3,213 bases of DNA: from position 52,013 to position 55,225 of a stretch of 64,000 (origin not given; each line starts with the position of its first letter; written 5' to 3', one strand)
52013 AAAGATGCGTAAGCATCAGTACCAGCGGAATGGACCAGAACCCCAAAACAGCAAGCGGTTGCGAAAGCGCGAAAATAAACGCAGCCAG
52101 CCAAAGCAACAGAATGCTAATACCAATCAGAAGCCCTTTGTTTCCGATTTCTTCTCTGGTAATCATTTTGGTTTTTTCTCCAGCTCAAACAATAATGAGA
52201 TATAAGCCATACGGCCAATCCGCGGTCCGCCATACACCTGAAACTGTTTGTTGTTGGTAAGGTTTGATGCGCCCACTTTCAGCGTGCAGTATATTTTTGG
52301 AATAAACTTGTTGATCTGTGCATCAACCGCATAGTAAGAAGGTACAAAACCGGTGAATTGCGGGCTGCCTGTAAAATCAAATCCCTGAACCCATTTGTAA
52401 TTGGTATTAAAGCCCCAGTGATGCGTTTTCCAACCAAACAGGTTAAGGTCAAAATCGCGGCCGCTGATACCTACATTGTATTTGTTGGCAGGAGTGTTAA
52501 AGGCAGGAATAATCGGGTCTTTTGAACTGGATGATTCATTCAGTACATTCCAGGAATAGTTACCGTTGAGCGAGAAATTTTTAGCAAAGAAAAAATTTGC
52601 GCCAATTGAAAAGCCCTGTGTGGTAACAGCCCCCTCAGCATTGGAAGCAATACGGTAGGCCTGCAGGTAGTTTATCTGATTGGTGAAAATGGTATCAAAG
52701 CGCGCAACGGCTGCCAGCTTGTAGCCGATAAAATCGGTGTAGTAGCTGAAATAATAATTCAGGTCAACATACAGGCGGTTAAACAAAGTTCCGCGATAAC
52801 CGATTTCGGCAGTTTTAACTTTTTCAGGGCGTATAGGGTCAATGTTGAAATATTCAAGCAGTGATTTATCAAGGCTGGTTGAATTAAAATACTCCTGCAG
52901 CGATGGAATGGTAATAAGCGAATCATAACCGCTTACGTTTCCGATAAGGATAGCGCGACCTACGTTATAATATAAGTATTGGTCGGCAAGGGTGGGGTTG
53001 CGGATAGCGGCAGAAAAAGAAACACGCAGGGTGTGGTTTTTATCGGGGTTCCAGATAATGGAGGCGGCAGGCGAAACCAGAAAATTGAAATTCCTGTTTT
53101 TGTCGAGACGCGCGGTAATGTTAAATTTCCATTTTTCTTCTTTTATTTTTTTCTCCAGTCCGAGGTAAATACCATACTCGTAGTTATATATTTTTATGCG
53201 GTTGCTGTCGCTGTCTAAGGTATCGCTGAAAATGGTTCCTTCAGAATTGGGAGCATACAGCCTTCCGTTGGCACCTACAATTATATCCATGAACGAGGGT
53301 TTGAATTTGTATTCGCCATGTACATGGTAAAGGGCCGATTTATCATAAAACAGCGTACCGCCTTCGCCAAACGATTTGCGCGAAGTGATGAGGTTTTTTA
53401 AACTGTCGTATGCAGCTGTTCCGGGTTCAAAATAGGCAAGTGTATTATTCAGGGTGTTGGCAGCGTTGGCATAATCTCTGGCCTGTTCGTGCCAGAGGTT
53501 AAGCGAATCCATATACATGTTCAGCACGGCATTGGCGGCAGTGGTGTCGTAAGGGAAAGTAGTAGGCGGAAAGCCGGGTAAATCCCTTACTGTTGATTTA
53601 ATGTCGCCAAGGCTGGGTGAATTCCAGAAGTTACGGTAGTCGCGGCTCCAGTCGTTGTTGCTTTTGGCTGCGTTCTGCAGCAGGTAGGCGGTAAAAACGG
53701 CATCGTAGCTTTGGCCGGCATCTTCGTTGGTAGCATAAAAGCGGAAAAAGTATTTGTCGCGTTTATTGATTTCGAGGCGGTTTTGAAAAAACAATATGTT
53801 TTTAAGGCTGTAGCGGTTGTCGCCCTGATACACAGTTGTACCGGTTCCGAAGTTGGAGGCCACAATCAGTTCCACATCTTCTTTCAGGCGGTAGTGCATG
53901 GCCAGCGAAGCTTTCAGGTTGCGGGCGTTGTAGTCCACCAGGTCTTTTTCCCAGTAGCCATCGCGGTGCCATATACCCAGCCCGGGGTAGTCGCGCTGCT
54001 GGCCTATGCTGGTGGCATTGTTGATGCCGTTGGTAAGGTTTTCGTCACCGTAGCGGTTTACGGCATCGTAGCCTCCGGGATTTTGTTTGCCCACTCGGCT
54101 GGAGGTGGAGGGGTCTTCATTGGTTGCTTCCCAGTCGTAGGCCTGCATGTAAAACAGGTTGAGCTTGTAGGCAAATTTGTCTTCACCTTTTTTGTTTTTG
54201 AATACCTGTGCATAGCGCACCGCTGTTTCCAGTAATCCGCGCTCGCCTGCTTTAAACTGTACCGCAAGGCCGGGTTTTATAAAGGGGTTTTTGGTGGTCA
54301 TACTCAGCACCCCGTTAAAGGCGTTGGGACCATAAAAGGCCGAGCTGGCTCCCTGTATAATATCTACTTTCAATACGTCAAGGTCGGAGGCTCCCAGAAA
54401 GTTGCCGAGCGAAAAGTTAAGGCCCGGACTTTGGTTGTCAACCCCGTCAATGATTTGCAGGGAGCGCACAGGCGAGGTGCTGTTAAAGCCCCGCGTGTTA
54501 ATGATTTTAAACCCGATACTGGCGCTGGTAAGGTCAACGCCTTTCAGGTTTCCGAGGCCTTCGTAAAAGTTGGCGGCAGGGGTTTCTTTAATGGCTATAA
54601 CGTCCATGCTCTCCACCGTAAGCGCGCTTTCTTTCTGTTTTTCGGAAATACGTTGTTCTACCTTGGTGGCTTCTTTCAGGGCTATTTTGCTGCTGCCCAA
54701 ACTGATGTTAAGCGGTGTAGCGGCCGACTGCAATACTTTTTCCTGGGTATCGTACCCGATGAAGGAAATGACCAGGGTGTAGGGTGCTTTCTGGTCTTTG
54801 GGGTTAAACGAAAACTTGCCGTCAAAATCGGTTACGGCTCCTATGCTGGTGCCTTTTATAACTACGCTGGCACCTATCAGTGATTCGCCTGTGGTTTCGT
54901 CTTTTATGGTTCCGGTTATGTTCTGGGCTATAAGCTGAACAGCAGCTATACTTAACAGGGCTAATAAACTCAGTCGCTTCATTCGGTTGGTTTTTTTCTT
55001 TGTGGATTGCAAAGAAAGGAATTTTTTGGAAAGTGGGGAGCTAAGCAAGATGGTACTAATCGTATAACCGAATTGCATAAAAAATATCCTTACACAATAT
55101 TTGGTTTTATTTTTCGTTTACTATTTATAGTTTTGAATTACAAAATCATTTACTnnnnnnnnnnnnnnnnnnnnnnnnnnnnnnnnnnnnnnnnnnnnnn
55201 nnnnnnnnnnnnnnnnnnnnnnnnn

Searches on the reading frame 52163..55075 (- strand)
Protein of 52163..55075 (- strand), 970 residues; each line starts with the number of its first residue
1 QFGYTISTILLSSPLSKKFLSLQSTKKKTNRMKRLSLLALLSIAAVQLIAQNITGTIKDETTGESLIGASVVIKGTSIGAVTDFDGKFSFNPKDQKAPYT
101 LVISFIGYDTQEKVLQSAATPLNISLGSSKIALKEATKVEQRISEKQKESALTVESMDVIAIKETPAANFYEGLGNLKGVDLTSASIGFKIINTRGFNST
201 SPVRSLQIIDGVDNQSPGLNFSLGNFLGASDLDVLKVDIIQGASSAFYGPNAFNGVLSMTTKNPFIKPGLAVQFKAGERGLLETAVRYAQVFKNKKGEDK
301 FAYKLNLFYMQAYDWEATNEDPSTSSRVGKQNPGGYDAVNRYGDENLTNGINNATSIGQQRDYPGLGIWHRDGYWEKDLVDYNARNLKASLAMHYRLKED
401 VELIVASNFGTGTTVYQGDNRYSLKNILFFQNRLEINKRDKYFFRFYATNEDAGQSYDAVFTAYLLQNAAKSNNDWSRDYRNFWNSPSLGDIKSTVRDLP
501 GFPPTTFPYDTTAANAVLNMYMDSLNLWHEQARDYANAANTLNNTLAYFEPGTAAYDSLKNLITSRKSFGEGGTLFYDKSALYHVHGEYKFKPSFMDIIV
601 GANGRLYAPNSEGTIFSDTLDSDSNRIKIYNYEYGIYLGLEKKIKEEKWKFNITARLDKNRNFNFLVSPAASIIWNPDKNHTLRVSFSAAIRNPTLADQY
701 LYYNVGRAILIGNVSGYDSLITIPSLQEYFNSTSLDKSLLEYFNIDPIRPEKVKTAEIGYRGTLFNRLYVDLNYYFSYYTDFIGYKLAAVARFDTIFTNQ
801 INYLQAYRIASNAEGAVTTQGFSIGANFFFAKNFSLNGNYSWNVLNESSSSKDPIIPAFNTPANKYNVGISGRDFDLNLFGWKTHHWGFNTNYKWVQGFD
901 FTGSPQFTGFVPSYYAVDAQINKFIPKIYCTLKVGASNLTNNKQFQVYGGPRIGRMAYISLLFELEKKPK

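Call 3: search_protein_families(library=pfam, proteins=[window:52163-55075:-], max_evalue=1)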
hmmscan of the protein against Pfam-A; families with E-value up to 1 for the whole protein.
window:52163-55075:- (970 aa): 4 families
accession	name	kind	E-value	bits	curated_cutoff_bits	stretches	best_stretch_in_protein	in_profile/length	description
PF00593.30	TonB_dep_Rec_b-barrel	-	1.5e-23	84.8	27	1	469-939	14-436/436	TonB dependent receptor-like, beta-barrel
PF13715.12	CarbopepD_reg_2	-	4.8e-20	71.8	32.2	1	53-135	1-85/88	CarboxypepD_reg-like domain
PF13620.12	CarboxypepD_reg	-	4e-12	46.8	32.3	1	53-126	2-81/82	Carboxypeptidase regulatory-like domain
PF07715.20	Plug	-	1.4e-09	38.8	23.9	1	147-256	2-107/107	TonB-dependent Receptor Plug Domain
